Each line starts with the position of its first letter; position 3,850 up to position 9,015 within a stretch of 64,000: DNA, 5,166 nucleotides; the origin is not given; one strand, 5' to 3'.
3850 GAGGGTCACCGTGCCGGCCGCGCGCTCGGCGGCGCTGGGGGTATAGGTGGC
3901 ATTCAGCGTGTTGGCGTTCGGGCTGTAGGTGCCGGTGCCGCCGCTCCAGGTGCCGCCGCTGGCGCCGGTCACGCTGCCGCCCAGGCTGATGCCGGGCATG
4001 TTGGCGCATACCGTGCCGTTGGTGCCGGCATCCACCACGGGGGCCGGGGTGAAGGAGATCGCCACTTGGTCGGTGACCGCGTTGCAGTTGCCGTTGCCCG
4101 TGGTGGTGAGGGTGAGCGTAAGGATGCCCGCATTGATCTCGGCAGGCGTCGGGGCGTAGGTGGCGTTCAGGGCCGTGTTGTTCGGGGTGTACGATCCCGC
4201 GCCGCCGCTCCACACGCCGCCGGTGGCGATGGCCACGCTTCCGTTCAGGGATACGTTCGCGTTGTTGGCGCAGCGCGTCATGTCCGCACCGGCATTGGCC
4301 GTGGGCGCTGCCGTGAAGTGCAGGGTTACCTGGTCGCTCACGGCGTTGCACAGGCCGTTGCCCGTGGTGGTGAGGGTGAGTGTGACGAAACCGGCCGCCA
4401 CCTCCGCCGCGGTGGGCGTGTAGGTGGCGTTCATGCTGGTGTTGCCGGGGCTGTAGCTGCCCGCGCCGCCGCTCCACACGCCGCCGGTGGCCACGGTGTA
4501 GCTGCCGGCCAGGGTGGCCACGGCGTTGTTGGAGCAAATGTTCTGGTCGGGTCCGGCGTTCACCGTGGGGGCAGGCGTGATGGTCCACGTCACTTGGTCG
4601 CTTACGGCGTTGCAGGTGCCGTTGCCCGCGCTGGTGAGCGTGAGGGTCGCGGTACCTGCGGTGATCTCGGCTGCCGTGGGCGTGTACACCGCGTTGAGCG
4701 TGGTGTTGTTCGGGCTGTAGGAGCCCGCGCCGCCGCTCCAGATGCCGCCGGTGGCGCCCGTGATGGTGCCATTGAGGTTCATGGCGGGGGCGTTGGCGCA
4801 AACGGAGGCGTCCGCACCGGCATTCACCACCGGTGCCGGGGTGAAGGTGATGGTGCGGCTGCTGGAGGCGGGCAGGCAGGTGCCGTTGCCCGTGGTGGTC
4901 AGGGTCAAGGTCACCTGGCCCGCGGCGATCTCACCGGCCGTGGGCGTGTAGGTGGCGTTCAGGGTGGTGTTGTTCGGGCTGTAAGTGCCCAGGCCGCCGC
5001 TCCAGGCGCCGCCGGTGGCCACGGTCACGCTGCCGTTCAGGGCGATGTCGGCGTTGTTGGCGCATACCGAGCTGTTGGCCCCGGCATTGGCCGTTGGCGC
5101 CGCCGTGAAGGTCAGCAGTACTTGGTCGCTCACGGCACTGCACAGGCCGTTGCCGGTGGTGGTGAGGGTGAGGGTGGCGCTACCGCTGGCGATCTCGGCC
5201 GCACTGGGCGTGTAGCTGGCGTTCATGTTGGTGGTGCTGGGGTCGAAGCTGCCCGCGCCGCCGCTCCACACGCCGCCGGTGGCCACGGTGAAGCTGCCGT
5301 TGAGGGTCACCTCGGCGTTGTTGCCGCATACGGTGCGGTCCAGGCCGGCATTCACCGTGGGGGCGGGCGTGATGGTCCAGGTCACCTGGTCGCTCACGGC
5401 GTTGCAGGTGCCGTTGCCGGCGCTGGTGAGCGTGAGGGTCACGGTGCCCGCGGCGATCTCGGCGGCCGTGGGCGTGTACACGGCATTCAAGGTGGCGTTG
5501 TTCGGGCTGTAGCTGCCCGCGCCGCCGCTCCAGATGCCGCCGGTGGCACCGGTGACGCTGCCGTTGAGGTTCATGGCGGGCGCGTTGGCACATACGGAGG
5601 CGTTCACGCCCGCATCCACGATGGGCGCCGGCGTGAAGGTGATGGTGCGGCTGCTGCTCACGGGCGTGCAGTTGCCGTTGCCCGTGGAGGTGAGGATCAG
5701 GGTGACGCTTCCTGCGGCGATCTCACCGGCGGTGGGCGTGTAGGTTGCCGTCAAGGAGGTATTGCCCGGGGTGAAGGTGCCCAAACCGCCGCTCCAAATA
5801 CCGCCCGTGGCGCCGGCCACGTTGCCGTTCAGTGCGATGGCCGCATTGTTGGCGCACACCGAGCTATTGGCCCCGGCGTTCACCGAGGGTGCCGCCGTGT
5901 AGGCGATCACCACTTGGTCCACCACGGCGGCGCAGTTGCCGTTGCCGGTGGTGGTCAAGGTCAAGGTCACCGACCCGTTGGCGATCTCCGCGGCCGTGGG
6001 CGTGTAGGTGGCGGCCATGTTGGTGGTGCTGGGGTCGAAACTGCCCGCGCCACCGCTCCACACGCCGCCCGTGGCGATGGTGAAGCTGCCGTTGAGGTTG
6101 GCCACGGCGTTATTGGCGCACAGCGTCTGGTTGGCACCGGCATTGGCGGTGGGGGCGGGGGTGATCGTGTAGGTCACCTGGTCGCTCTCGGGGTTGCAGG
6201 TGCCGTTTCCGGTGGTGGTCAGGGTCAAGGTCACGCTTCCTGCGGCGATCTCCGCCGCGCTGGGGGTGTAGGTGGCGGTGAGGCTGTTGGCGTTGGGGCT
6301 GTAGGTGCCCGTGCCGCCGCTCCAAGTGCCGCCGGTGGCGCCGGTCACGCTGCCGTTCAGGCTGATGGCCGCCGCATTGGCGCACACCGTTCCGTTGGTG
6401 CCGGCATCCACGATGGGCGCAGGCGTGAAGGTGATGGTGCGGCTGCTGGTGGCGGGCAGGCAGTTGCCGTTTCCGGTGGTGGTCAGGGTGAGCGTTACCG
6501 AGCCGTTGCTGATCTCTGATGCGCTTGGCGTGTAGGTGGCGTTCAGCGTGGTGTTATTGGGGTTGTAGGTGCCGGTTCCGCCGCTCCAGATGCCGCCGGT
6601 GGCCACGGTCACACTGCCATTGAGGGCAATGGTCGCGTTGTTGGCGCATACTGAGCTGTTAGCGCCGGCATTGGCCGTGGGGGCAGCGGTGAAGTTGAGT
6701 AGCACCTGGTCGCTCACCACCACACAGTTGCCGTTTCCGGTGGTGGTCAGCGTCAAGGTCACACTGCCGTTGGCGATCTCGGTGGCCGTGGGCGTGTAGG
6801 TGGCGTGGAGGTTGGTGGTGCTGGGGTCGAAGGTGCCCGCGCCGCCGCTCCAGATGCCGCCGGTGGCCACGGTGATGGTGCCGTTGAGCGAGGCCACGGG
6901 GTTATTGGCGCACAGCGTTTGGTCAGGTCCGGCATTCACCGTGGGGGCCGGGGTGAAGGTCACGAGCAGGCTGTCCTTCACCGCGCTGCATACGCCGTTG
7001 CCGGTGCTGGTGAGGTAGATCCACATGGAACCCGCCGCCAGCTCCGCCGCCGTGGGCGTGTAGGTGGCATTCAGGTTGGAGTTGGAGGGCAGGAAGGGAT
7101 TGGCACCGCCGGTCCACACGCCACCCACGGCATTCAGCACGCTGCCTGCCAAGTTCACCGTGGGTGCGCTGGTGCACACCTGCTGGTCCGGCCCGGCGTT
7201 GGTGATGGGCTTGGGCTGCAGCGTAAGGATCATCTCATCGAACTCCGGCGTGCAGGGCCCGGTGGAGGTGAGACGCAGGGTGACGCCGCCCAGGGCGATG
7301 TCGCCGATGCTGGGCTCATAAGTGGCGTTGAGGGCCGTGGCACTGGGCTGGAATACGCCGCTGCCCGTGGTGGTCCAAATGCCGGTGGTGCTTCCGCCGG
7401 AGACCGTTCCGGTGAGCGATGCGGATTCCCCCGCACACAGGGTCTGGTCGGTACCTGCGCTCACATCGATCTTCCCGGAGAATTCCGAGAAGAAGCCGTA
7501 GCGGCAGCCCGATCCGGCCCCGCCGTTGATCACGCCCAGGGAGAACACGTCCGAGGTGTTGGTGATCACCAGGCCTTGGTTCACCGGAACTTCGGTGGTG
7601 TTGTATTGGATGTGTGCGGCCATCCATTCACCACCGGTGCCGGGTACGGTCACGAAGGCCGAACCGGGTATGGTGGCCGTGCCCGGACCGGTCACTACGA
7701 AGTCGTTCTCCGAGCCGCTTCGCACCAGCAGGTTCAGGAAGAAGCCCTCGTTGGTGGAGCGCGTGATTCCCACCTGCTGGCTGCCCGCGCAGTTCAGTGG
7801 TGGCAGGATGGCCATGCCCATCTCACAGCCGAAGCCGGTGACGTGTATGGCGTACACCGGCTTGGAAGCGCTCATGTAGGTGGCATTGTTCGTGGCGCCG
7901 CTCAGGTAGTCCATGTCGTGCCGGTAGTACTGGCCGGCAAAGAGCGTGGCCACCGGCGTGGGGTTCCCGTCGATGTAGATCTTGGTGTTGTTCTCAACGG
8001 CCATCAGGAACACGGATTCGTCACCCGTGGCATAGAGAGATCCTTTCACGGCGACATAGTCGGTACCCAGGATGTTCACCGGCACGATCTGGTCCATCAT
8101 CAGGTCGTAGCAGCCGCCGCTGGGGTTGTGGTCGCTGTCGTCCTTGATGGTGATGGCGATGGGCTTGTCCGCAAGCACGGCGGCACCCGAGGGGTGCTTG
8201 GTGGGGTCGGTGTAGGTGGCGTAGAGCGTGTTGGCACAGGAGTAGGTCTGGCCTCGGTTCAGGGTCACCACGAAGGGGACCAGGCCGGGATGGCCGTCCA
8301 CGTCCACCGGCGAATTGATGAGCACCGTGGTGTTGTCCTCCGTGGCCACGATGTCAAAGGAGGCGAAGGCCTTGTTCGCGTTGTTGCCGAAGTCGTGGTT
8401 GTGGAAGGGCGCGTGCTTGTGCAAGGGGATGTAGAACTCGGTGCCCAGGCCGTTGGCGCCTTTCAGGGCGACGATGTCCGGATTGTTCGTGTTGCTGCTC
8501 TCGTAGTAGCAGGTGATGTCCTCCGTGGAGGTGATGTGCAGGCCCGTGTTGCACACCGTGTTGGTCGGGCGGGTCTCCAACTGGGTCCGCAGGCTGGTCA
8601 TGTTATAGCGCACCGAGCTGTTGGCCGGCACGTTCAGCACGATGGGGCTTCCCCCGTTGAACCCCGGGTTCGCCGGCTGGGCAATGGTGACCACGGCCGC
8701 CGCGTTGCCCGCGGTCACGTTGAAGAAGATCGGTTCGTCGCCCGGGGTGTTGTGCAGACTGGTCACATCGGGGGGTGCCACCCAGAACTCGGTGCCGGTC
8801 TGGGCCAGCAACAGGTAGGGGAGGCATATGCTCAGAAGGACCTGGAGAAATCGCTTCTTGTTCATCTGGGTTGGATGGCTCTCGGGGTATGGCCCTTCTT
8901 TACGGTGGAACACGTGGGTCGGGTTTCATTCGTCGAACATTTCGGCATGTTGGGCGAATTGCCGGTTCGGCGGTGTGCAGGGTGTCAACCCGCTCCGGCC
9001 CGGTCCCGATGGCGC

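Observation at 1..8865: A giant adhesin gene occupies the first 8.9 kb on the minus strand; the ORF track shows only its antisense artefact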

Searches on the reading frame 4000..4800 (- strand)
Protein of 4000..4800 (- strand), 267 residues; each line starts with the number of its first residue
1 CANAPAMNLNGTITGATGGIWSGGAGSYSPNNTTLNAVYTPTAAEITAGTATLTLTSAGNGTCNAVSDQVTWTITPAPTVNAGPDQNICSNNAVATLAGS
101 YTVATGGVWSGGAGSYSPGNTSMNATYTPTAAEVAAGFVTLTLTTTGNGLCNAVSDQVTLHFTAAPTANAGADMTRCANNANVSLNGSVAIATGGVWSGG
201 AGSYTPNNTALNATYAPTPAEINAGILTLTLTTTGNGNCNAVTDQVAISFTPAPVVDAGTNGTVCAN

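Call 6: search_protein_families(library=pfam, proteins=[window:4000-4800:-], max_evalue=10)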
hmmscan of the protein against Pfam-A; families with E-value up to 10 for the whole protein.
window:4000-4800:- (267 aa): 4 families
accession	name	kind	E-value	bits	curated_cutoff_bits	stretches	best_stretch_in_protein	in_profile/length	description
PF02494.22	HYR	-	0.13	13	21.7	0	30-62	20-52/81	HYR domain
PF01203.25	T2SSN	-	0.26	11.7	29.6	1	91-175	111-193/211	Type II secretion system (T2SS), protein N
PF10646.14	Germane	-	0.72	10.9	23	1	23-81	46-105/117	Sporulation and spore germination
PF17070.10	Thx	-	1.3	9.7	29.7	0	18-30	11-23/27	30S ribosomal protein Thx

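Call 7: search_protein_families(library=ncbifam, proteins=[window:4000-4800:-], max_evalue=10)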
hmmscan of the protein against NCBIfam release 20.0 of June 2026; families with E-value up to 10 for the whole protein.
window:4000-4800:- (267 aa): 3 families
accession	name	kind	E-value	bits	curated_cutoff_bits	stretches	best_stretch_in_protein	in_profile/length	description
NF038242.1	RipC_Ccl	equivalog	0.003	17.1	375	1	33-65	218-250/268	itaconate degradation C-C-lyase RipC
TIGR00877.1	purD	equivalog_domain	5.3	5.7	288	0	19-50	225-256/425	phosphoribosylamine--glycine ligase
TIGR04449.1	halocin_C8_dom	subfamily_domain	8.8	7.4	24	1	46-92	22-66/69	halocin C8-like domain-containing protein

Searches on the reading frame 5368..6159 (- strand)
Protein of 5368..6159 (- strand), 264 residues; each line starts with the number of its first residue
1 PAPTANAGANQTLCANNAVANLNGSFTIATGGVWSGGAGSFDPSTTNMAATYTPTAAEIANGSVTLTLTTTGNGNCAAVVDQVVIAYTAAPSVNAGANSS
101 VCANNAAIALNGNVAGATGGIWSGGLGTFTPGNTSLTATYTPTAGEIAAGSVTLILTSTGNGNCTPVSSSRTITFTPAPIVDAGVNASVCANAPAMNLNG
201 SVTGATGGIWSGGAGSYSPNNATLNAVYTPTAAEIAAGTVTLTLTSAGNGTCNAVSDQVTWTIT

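Call 35: predict_structure(alignment_id=A2)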
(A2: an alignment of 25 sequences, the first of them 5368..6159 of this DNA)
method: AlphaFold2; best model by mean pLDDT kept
length: 264 residues; sequences in the alignment: 25
mean_pLDDT: 94.9   pTM: 0.68
mean pLDDT of the five models: 94.9, 94.7, 93.9, 92.9, 89.9
residues with pLDDT >= 90: 243; 70-90: 21; 50-70: 0; < 50: 0
segments of 3 or more residues with pLDDT < 50: none
pLDDT, mean of each block of 10 residues (from residue 1): 94 94 94 96 96 97 97 92 96 95 91 93 97 96 95 96 93 94 96 95 93 97 97 97 94 94 96
secondary structure, 60 per line:
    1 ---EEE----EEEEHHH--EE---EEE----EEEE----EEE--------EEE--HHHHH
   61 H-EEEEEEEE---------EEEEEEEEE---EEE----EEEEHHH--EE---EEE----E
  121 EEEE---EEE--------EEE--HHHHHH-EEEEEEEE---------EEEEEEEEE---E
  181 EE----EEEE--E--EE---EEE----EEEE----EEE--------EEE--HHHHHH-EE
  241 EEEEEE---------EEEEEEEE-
elements in order: E4-6 E11-14 E25-27 E32-35 E40-42 E51-53 H56-61 E63-70 E80-88 E92-94 E99-102 E113-115 E120-124 E128-130 E139-141 H144-149 E151-158 E168-176 E180-182 E187-190 E201-203 E208-211 E216-218 E227-229 H232-237 E239-246 E256-263

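Call 39: fold_search(model_id=the predicted structure, library=pdb)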
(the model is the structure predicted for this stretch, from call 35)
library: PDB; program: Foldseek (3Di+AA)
matches with E <= 10: 1472; with E <= 0.001: 331
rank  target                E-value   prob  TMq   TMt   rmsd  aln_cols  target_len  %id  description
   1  9fly_A                2.2e-10  1.00  0.47  0.20   7.5       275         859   21  CryoEM structure of the base (4151-5009) in the grappling hook protein A (GhpA) in the bacterium Aureispira sp. CCB-QB (released 2024-10-16)
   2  7sz8_A                2.4e-10  1.00  0.40  0.30   9.0       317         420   16  Crystal structure of human CELSR1 EC4-7 (released 2022-12-14)
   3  8d40_A                3.2e-10  1.00  0.37  0.28   9.4       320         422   10  Crystal structure of human CELSR1 EC1-4 (released 2023-08-30)
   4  5w1d                  1.0e-09  1.00  0.44  0.33   8.6       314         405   14  Crystal Structure of Mouse Protocadherin-15 EC4-7 (released 2018-06-06)
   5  5szr_B                1.0e-09  1.00  0.37  0.28   9.8       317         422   14  Protocadherin Gamma B2 extracellular cadherin domains 3-6 (released 2016-10-19)
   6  5t9t_B                1.1e-09  1.00  0.33  0.23  10.2       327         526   13  Protocadherin Gamma B2 extracellular cadherin domains 1-5 (released 2016-10-19)
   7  5v5x_A                1.1e-09  1.00  0.39  0.29   9.6       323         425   15  Protocadherin gammaB7 EC3-6 cis-dimer structure (released 2017-11-01)
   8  5szr_A                1.2e-09  1.00  0.38  0.29   9.6       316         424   13  Protocadherin Gamma B2 extracellular cadherin domains 3-6 (released 2016-10-19)
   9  6vg1_A                1.3e-09  1.00  0.37  0.22   9.6       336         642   14  xenopus protocadherin 8.1 EC1-6 (released 2020-03-11)
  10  5v5x_B                1.3e-09  1.00  0.34  0.27   9.5       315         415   13  Protocadherin gammaB7 EC3-6 cis-dimer structure (released 2017-11-01)
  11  7sz8_B                1.4e-09  1.00  0.38  0.30   9.0       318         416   14  Crystal structure of human CELSR1 EC4-7 (released 2022-12-14)
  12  6vg4_A                1.4e-09  1.00  0.34  0.21  10.0       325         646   13  Human protocadherin 10 ectodomain (released 2020-03-11)
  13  5szl_D                2.0e-09  1.00  0.36  0.28   9.9       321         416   13  Protocadherin gamma A1 extracellular cadherin domains 1-4 (released 2016-10-19)
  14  5erp_B                2.1e-09  1.00  0.30  0.21  13.2       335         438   10  Crystal structure of human Desmocollin-2 ectodomain fragment EC2-5 (released 2016-06-15)
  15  6bxu_B                2.6e-09  1.00  0.42  0.38   8.8       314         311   12  Crystal Structure of Mouse Protocadherin-15 EC5-7 I582T (released 2018-12-26)
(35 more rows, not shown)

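Call 87: search_solved_structures(query=window:5368-6159:-, max_evalue=10, show_alignments=3)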
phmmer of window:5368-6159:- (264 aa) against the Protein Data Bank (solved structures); distinct sequences matched with E-value up to 10: 2.
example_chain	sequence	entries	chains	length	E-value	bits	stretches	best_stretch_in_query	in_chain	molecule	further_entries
9ncf_S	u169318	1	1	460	0.00012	25.2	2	9-248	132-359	Immunoglobulin-like domain protein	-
3qll_A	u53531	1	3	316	0.38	13.7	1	210-255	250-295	Citrate lyase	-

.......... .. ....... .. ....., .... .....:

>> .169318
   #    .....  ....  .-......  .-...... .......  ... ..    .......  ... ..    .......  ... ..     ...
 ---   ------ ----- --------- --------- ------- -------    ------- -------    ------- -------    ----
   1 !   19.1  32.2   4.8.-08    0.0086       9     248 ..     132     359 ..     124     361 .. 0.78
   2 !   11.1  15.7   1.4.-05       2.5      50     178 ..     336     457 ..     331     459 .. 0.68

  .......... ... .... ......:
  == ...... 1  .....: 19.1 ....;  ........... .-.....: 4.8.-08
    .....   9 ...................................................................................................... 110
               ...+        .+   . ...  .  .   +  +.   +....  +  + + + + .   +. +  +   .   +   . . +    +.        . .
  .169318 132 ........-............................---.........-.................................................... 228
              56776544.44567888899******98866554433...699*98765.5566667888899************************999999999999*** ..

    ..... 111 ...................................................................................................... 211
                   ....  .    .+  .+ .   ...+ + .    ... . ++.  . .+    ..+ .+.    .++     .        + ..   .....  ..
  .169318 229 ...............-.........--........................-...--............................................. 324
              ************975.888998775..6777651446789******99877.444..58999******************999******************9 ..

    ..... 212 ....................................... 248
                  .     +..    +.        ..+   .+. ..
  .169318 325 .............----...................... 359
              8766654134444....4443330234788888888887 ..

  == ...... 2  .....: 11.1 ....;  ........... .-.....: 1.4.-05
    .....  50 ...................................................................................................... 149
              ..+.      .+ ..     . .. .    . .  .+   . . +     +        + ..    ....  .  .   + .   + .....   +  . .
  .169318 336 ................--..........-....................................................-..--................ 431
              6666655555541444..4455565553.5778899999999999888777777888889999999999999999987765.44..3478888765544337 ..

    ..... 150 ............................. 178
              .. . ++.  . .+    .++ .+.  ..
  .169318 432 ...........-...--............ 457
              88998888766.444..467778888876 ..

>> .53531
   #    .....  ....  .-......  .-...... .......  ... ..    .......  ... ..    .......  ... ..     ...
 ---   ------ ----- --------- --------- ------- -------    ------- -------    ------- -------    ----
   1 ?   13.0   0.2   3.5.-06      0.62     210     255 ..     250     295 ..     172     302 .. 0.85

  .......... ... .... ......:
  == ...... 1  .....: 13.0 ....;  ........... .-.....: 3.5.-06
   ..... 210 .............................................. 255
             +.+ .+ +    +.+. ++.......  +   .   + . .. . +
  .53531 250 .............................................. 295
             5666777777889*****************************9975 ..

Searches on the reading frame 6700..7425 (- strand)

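Call 6: search_protein_families(library=pfam, proteins=[window:6700-7425:-], max_evalue=10)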
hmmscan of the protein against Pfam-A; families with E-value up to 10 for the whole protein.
window:6700-7425:- (242 aa): 1 family
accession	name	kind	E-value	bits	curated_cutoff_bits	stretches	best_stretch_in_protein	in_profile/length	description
PF03725.20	RNase_PH_C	-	0.065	13.6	20.8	1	212-238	19-47/67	3' exoribonuclease family, domain 2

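Call 7: search_protein_families(library=ncbifam, proteins=[window:6700-7425:-], max_evalue=10)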
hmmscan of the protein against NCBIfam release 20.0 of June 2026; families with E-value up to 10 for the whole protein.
window:6700-7425:- (242 aa): 2 families
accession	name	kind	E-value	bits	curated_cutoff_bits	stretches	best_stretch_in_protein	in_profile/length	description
NF005950.0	PRK08017.1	equivalog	0.076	12.3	326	1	8-82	129-204/256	SDR family oxidoreductase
TIGR05002.1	NxxGxxAF_repeat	domain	3.3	7.7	50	1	2-24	19-42/57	choice-of-anchor tandem repeat NxxGxxAF-containing protein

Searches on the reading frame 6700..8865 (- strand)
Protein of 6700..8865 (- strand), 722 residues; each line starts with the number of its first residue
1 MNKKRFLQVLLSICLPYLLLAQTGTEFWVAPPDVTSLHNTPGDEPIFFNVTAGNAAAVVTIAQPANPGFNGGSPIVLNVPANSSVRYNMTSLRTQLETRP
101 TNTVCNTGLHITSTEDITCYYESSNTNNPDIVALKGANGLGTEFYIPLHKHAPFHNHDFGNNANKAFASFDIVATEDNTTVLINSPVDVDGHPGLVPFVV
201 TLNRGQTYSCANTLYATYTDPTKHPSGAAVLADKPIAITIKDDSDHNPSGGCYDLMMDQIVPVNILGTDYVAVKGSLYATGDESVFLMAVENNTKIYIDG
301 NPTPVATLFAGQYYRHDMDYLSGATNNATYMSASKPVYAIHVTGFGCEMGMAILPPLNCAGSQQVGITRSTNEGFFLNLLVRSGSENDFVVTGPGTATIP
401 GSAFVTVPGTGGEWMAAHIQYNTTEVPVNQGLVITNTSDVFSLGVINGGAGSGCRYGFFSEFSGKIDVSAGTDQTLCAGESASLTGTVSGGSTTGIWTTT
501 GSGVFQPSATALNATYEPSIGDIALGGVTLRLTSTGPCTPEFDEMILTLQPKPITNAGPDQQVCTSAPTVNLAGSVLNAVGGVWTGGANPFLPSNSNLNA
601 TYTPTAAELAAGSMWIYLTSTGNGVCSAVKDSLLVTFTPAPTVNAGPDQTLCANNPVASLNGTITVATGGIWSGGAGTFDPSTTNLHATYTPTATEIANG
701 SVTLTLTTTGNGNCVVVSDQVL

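Call 14: find_homologous_proteins(query=window:6700-8865:-)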
Query window:6700-8865:- (722 aa): 585 proteins with E <= 0.001 among 8000 candidates; the best 120 are listed.
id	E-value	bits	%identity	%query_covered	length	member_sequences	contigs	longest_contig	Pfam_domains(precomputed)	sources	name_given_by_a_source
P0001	0.0e+0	1531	81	97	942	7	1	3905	PF17517.8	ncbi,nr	ncbi:MAG TPA: hypothetical protein PLL18_07845, partial [Flavobacteriales bacterium]|nr:hypothetical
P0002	0.0e+0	1487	87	97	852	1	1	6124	PF17517.8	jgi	-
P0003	0.0e+0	1344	59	100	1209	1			PF17517.8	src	-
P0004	0.0e+0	1317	81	66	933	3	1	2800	PF17517.8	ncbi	ncbi:MAG: hypothetical protein ABIY71_06515, partial [Flavobacteriales bacterium]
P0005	0.0e+0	1209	77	97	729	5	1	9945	PF17517.8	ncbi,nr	ncbi:MAG: IgGFc-binding protein [Flavobacteriales bacterium]|nr:IgGFc-binding protein [Flavobacteria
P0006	0.0e+0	1198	55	99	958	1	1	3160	PF17517.8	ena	-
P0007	0.0e+0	1196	56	100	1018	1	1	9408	PF17517.8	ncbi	ncbi:MAG: hypothetical protein ABIJ16_02145, partial [Bacteroidota bacterium]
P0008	0.0e+0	1134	52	99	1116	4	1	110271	PF17517.8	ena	-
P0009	0.0e+0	1098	52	100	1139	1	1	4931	PF17517.8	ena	-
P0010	8.4e-296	1001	52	97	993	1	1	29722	PF17517.8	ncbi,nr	ncbi:MAG: IgGFc-binding protein, partial [Bacteroidales bacterium]|nr:IgGFc-binding protein [Bactero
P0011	2.3e-292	990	74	81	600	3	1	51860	PF17517.8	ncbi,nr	ncbi:MAG: IgGFc-binding protein, partial [Flavobacteriales bacterium]|nr:IgGFc-binding protein [Flav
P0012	7.2e-283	958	54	97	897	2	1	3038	-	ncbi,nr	ncbi:MAG: IgGFc-binding protein, partial [Crocinitomicaceae bacterium]|nr:IgGFc-binding protein [Cro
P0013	6.0e-278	942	57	100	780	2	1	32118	PF17517.8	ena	-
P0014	1.3e-262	891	87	61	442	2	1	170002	PF17517.8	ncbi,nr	ncbi:MAG: IgGFc-binding protein [Flavobacteriales bacterium]|nr:IgGFc-binding protein [Flavobacteria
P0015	2.1e-261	887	42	97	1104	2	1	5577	PF17517.8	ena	-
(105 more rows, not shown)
